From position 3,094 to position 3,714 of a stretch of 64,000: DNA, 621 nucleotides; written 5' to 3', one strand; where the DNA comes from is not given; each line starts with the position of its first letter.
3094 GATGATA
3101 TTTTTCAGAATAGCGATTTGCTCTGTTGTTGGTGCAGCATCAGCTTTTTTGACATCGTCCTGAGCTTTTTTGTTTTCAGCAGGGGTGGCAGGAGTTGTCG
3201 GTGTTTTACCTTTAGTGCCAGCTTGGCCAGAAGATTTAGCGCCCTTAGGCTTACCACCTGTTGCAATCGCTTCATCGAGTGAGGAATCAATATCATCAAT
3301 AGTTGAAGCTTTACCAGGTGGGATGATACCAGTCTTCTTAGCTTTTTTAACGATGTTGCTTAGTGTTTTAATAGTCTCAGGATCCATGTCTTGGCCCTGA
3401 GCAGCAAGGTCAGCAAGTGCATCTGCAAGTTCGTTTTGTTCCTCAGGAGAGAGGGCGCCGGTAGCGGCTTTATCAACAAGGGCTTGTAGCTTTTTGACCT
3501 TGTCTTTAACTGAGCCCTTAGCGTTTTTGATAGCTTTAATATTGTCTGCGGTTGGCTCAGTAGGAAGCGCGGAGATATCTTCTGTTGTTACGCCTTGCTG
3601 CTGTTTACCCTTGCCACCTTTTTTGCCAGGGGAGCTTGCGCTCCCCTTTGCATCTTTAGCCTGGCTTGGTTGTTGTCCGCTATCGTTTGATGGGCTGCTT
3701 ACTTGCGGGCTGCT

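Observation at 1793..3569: Near-identical 711-bp tandem repeat (2.5 units) inside a giant secreted protein gene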

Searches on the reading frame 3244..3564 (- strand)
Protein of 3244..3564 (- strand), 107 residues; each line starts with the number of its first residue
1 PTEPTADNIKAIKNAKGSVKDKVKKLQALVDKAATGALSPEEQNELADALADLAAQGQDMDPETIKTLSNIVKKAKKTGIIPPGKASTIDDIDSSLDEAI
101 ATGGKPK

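Call 32: search_solved_structures(query=A1, max_evalue=10)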
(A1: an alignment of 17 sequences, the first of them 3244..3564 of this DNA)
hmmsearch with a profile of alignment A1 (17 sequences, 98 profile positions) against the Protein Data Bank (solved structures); distinct sequences matched with E-value up to 10: 16.
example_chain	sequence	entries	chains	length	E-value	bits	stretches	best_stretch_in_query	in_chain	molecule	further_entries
5cwh_A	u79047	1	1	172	0.00023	24.7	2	2-49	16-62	Designed helical repeat protein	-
5h7c_A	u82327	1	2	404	0.00032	24.2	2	2-49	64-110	Immunoglobulin G-binding protein A, DHR14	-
5h78_A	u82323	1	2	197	0.0014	22.1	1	2-49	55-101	cAMP-dependent protein kinase type II-alpha regulatory subunit,DHR14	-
4q9v_A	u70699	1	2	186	0.0021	21.6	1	9-72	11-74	Tumor necrosis factor alpha-induced protein 8-like protein 3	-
8zpx_B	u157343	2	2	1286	0.44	14.1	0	10-62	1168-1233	ABC transporter B family member 1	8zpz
9juj_A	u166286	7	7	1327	0.48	14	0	10-62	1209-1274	ABC transporter B family member 1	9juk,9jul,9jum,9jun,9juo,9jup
8vej_A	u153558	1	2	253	0.59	13.7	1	11-69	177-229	CHD_buttress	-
6w2v_A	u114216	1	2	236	0.59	13.7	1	2-59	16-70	Junction 23 DHR14-DHR18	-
3ljk_A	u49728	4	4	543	0.68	13.5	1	17-76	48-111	Glucose-6-phosphate isomerase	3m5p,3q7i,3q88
8zq4_B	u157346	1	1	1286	0.69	13.5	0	10-62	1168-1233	ABC transporter B family member 1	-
9o5w_B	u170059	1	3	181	1.6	12.3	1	3-76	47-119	Hemagglutinin HA2 chain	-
7zkp_C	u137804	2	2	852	2.2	11.9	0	35-63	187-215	assembly factor CIA84 | complex I assembly factor CIA84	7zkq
8j0s_G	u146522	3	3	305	2.5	11.7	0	53-83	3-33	ATP synthase gamma chain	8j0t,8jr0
9gms_A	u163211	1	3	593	3.1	11.4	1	10-72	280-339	Polyribonucleotide nucleotidyltransferase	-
8fbk_A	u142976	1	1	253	3.3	11.3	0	3-48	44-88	KWOCA_65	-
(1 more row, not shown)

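Call 39: search_protein_representatives(alignment_id=A1)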
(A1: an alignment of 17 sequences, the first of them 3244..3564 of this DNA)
Query: 17 sequences, 98 profile positions. Proteins with E-value up to 0.001 (for the whole library): 128; up to 1e-10: 52; up to 1e-30: 23. The best 128 are listed.
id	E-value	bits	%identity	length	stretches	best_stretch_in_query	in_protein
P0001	0.0e+00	1192.2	-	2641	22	3-97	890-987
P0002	2.5e-256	845.5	-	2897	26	3-95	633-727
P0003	9.4e-240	792.3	-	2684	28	24-94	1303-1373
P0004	8.3e-141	475.0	-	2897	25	32-95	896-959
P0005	5.7e-139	469.2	-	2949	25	26-94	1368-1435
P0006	1.8e-117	400.2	-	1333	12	9-93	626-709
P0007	2.5e-112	383.8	-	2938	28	6-97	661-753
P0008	2.3e-111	380.7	-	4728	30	5-89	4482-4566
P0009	2.2e-106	364.6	-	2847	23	15-91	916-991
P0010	1.6e-104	358.7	-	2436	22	6-92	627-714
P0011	1.5e-70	249.7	-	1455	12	12-97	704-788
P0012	8.3e-65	231.3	-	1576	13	6-92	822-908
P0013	1.5e-64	230.6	-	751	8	4-97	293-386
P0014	5.1e-63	225.6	-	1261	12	3-92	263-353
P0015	1.9e-62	223.8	-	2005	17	5-91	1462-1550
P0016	6.7e-56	202.8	-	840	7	10-92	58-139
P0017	1.3e-49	182.7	-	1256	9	6-92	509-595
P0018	3.9e-48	177.9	-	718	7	6-92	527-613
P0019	1.9e-40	153.3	-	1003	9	12-95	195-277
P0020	2.9e-38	146.2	-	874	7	5-88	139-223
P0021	4.2e-36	139.3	-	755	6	14-92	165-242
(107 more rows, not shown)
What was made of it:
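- Family: 128 proteins at E <= 1e-3 and 23 at E <= 1e-30, including ten giants with 22-30 modules (call 39).
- Tried and rejected: The exhaustive profile search corrected it (call 39).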

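Call 45: search_protein_families(library=pfam, proteins=[P0002, P0008, P0015], max_evalue=0.001)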
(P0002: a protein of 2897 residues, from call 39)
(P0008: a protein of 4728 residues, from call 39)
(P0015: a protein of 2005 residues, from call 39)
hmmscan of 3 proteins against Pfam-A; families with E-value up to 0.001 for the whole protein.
P0002 (2897 aa): 0 families

P0008 (4728 aa): 1 family
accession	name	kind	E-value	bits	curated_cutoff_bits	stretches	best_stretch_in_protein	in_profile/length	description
PF02815.25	MIR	-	2.9e-14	53.8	25.6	1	770-839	38-106/185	MIR domain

P0015 (2005 aa): 0 families
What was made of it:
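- One family member carries MIR ligand-binding domains (call 45).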

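Call 54: list_cluster_members(proteins=[P0002, P0003, P0004, P0005, P0007, P0008, P0009, P0010, P0011, P0006])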
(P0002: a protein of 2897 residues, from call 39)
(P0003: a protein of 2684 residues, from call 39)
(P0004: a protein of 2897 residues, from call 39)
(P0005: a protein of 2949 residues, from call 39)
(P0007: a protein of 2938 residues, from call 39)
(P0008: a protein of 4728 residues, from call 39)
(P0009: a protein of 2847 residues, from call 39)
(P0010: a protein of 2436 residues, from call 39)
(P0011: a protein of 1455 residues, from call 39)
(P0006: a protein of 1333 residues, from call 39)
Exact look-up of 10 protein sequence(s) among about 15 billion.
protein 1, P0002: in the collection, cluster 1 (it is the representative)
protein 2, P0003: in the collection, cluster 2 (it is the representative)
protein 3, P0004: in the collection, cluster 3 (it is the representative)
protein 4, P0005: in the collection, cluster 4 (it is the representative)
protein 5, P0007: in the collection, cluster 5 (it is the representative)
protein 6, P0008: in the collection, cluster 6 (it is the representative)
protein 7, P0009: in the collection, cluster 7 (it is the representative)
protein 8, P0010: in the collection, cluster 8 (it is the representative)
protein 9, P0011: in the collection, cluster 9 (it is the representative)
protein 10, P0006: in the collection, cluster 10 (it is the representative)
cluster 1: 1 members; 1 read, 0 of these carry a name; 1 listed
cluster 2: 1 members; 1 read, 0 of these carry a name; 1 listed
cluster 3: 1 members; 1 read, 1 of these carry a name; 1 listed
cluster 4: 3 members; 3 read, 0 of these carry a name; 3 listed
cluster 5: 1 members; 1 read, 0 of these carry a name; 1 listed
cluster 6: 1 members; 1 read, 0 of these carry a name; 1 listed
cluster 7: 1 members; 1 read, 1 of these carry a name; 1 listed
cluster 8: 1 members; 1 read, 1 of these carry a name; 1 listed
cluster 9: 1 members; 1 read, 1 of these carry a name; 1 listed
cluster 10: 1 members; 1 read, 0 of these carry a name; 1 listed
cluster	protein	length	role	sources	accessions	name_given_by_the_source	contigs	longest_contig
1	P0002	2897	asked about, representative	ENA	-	-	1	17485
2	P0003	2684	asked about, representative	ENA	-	-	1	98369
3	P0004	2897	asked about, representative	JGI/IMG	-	hypothetical protein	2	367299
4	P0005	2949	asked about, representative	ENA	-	-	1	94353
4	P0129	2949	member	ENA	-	-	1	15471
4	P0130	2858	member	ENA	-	-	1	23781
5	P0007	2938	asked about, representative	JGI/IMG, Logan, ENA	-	-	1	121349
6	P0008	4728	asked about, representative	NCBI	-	-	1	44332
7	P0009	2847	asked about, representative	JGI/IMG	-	hypothetical protein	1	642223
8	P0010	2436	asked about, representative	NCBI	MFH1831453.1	MAG: hypothetical protein ABH827_01490 [bacterium]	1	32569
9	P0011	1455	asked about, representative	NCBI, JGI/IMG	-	hypothetical protein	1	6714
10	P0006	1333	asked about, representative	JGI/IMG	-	-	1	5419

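Call 57: find_encoding_contigs(protein=P0009, flank=10000, max_places=2)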
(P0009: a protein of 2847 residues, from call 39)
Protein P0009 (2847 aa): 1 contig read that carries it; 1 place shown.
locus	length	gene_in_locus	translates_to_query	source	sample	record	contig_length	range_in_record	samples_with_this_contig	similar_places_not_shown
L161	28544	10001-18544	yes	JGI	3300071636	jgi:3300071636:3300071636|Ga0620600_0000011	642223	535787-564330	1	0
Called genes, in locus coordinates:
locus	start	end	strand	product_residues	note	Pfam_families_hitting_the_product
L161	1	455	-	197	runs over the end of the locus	PF12796:Ank_2, PF00023:Ank (faint), PF13606:Ank_3 (faint), PF13637:Ank_4 (faint), PF13857:Ank_5 (weak)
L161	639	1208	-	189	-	PF12796:Ank_2 (weak), PF13606:Ank_3 (faint), PF13857:Ank_5 (weak)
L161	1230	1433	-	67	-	-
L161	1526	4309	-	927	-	PF00675:Peptidase_M16, PF05193:Peptidase_M16_C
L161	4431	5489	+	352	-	PF01075:Glyco_transf_9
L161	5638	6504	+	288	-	PF00303:Thymidylat_synt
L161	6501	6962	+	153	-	PF00186:DHFR_1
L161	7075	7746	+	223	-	-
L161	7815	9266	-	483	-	PF04244:DPRP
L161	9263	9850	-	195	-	PF00881:Nitroreductase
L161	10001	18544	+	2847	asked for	PF02885:Glycos_trans_3N (faint)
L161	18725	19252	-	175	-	PF00436:SSB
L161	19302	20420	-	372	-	PF02684:LpxB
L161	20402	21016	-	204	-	-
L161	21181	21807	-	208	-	PF01066:CDP-OH_P_transf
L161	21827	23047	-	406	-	PF01966:HD (weak)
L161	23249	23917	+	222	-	PF02592:Vut_1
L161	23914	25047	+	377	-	PF01702:TGT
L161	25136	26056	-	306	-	PF12796:Ank_2 (faint)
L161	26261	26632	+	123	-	-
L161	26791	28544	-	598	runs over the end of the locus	-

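Call 58: find_encoding_contigs(protein=P0004, flank=10000, max_places=2)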
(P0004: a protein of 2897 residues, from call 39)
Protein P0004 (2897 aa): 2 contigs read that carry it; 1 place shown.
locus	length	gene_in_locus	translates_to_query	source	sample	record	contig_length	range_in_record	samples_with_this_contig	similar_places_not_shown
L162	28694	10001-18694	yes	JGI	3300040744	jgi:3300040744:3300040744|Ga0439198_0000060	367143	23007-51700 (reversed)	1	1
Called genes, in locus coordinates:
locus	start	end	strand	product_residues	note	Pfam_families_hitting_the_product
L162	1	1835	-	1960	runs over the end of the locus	PF19193:Tectonin (faint)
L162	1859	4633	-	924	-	PF00675:Peptidase_M16, PF05193:Peptidase_M16_C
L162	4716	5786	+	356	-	PF01075:Glyco_transf_9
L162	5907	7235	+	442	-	PF02321:OEP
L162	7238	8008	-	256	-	PF02511:Thy1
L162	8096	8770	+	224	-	-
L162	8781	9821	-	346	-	PF19193:Tectonin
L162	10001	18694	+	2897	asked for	-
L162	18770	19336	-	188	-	PF00436:SSB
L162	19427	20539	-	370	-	PF02684:LpxB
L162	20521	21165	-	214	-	-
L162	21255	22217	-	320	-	-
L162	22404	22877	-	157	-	-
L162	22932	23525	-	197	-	PF01066:CDP-OH_P_transf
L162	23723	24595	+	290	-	-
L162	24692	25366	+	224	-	PF02592:Vut_1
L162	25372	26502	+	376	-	PF01702:TGT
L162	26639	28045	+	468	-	PF23381:Beta-prop_IFT122_1st (weak)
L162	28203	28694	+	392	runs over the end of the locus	PF23381:Beta-prop_IFT122_1st (faint), PF23414:Beta-prop_EML_2 (faint), PF23756:Beta-prop_HPS5 (faint)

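Call 59: find_encoding_contigs(protein=P0007, flank=10000, max_places=2)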
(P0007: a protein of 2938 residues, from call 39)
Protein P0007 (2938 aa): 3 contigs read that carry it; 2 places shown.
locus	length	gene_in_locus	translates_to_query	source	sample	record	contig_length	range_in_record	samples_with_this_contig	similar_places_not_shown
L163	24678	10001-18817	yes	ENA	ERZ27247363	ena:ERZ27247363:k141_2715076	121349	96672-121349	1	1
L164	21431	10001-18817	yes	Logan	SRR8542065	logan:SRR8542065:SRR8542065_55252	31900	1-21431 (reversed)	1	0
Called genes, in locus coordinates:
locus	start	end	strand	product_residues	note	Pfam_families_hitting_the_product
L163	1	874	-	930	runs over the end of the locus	PF00675:Peptidase_M16, PF05193:Peptidase_M16_C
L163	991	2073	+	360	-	PF01075:Glyco_transf_9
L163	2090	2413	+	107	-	PF01909:NTP_transf_2, PF18765:Polbeta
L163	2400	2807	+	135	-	PF05168:HEPN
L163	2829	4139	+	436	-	PF02321:OEP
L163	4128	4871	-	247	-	PF02511:Thy1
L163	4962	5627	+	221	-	-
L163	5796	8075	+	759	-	PF01326:PPDK_N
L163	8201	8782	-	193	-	PF00881:Nitroreductase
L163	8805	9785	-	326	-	PF19193:Tectonin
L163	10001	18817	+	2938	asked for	-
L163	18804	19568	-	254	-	PF12796:Ank_2, PF13637:Ank_4 (weak), PF12796:Ank_2, PF13857:Ank_5, PF00023:Ank, PF13606:Ank_3 (weak)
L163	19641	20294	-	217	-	PF12796:Ank_2, PF13637:Ank_4 (faint), PF13857:Ank_5, PF00023:Ank (weak)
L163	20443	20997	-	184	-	PF00436:SSB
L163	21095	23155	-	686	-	PF00400:WD40 (faint), PF23381:Beta-prop_IFT122_1st, PF24807:WD40_CDC20-Fz (faint), PF24814:WD40_Prp19 (faint), PF26550:Tricorn_2nd, PF25460:Beta-prop_Aladin (weak), PF25174:Beta-prop_THOC3, PF23381:Beta-prop_IFT122_1st, +6 more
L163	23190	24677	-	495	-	?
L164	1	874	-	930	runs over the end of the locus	PF00675:Peptidase_M16, PF05193:Peptidase_M16_C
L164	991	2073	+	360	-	PF01075:Glyco_transf_9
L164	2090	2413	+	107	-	PF01909:NTP_transf_2, PF18765:Polbeta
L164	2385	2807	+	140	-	PF05168:HEPN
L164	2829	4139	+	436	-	PF02321:OEP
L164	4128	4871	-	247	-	PF02511:Thy1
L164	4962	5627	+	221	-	-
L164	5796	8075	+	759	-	PF01326:PPDK_N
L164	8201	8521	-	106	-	-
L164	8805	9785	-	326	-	PF19193:Tectonin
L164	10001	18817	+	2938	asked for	-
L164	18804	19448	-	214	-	PF12796:Ank_2, PF13637:Ank_4 (weak), PF12796:Ank_2, PF13857:Ank_5, PF00023:Ank, PF13606:Ank_3 (weak)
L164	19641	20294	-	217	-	PF12796:Ank_2, PF13637:Ank_4 (faint), PF13857:Ank_5, PF00023:Ank (weak)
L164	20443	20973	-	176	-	PF00436:SSB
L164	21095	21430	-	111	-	?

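Call 60: find_encoding_contigs(protein=P0003, flank=10000, max_places=2)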
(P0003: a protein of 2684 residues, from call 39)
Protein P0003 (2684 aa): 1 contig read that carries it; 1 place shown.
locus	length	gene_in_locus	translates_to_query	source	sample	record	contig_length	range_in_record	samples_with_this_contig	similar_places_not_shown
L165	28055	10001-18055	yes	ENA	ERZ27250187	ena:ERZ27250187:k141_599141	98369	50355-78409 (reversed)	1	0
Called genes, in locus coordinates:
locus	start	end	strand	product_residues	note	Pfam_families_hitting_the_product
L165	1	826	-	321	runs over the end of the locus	PF02504:FA_synthesis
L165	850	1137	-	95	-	PF01783:Ribosomal_L32p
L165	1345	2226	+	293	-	PF00889:EF_TS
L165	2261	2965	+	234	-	PF00696:AA_kinase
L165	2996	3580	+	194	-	PF01765:RRF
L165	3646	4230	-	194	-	-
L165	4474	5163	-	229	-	-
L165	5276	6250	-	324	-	PF01699:Na_Ca_ex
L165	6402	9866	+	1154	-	PF02811:PHP, PF07733:DNA_pol3_alpha, PF17657:DNA_pol3_finger, PF14579:HHH_6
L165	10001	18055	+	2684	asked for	-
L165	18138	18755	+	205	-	PF00230:MIP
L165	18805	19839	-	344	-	PF05496:RuvB_N, PF06068:TIP49 (faint), PF01078:Mg_chelatase (faint), PF07728:AAA_5 (faint), PF13173:AAA_14 (weak), PF00004:AAA, PF17864:AAA_lid_4, PF05491:WHD_RuvB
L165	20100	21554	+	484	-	PF01735:PLA2_B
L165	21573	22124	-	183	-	-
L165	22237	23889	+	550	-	PF00916:Sulfate_transp, PF01740:STAS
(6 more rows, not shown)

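Call 61: predict_structure(alignment_id=A1)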
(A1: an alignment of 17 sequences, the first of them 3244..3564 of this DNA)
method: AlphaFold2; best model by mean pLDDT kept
length: 107 residues; sequences in the alignment: 17
mean_pLDDT: 88.5   pTM: 0.79
mean pLDDT of the five models: 88.5, 88.3, 86.9, 85.6, 82.6
residues with pLDDT >= 90: 63; 70-90: 39; 50-70: 5; < 50: 0
segments of 3 or more residues with pLDDT < 50: none
pLDDT, mean of each block of 10 residues (from residue 1): 83 87 92 88 93 87 93 93 92 90 69
secondary structure, 60 per line:
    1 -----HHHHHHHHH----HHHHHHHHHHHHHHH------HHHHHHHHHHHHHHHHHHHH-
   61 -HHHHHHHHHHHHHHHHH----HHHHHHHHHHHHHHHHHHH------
elements in order: H6-14 H19-33 H40-59 H62-78 H83-101
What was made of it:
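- On Periscope Proteins: AlphaFold gives a five-helix bundle for one module, pLDDT 88.5 and pTM 0.79 (call 61).
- AlphaFold gives pLDDT 88.5 and pTM 0.79 for one module with five helices (call 61).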

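Call 64: find_encoding_contigs(protein=P0130, flank=3000, max_places=3)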
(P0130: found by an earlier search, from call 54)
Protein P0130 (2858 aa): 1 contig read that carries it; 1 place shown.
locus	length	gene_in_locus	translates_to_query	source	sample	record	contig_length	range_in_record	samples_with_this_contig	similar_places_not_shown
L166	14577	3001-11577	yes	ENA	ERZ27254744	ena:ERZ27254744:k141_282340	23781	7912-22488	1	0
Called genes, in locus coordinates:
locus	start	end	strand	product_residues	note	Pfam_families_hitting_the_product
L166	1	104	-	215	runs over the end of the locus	-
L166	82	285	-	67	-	-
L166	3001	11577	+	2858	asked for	-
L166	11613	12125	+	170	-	-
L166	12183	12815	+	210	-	PF00230:MIP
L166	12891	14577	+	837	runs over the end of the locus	-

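Call 65: find_encoding_contigs(protein=P0005, flank=10000, max_places=3)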
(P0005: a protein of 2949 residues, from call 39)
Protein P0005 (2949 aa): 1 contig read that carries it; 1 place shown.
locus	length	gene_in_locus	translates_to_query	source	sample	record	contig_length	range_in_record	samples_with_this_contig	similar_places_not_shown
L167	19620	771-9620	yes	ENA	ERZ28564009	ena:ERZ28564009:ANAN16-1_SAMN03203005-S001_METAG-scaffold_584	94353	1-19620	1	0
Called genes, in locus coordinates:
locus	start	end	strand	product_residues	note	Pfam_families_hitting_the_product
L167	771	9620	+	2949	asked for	-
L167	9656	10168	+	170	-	-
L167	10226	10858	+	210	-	PF00230:MIP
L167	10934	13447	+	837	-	-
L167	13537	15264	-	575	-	PF09820:AAA-ATPase_like, PF08011:PDDEXK_9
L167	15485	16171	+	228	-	-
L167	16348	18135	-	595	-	PF09820:AAA-ATPase_like, PF08011:PDDEXK_9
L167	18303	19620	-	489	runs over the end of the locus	PF00149:Metallophos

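Call 68: fold_search(model_id=the predicted structure, library=pdb)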
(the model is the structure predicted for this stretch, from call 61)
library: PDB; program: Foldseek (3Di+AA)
matches with E <= 10: 607; with E <= 0.001: 0
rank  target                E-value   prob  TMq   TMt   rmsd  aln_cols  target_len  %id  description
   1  9cc4_B                1.0e-01  0.99  0.57  0.33   4.4       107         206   18  Crystal structure of Z4 c3ii (released 2025-06-25)
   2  5woz_MODEL_1_A        1.1e-01  1.00  0.63  0.53   3.4        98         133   17  NMR solution structure of Rtt103 (RTT) protein using two 4D-spectra (released 2018-02-07)
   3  9cc4_D                1.4e-01  0.99  0.58  0.34   4.4       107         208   17  Crystal structure of Z4 c3ii (released 2025-06-25)
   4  5m9d_MODEL_1_A        1.4e-01  0.98  0.56  0.46   3.8       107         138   12  Solution structure of Rtt103 CTD-interacting domain bound to a Ser2Ser7 phosphorylated CTD peptide (released 2017-10-11)
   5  2l0i_MODEL_1_A        2.0e-01  0.98  0.57  0.47   4.6       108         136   13  Solution structure of Rtt103 CTD-interacting domain bound to a Ser2 phosphorylated CTD peptide (released 2010-09-08)
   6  9cc4_C                2.1e-01  0.98  0.58  0.34   4.0       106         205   19  Crystal structure of Z4 c3ii (released 2025-06-25)
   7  5lvf_MODEL_1_A        2.1e-01  0.97  0.55  0.44   4.3       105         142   13  Solution structure of Rtt103 CTD-interacting domain bound to a Thr4 phosphorylated CTD peptide (released 2017-05-10)
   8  9k7w_A                3.2e-01  0.93  0.49  0.56   3.9        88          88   15  Crystal structure of designed nickel-induced homotrimer C3-Ni1-HH*3-18 (released 2025-10-29)
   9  5nwk_G                3.4e-01  0.47  0.35  0.19  15.4       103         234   18  14-3-3c in complex with CPP and fusicoccin (released 2017-11-22)
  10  5nwk_B                3.6e-01  0.47  0.36  0.19  15.4       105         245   18  14-3-3c in complex with CPP and fusicoccin (released 2017-11-22)
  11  9k85_A                3.8e-01  0.90  0.52  0.32   4.6       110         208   12  Cryo-EM structure of designed zinc-induced filament Fiber-n6-Zn1-HEHE-46 (released 2025-10-29)
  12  2iol_A                4.0e-01  0.23  0.28  0.25  11.7       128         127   13  Crystal structure of the C-terminal MA3 domain of Pdcd4 (mouse); form 1 (released 2006-11-14)
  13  9k7x_F                4.2e-01  0.97  0.57  0.66   3.0        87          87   16  Crystal structure of designed calcium-induced homotrimer C3-Ca1-DN*3-20 (released 2025-10-29)
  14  2ios                  4.4e-01  0.20  0.28  0.24  11.8       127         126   14  Crystal structure of the C-terminal MA3 domain of Pdcd4 (mouse); form 3 (released 2006-11-14)
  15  3d9m_A                4.9e-01  0.57  0.44  0.37   8.1       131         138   13  Snapshots of the RNA processing factor SCAF8 bound to different phosphorylated forms of the Carboxy-Terminal Domain of (released 2008-06-10)
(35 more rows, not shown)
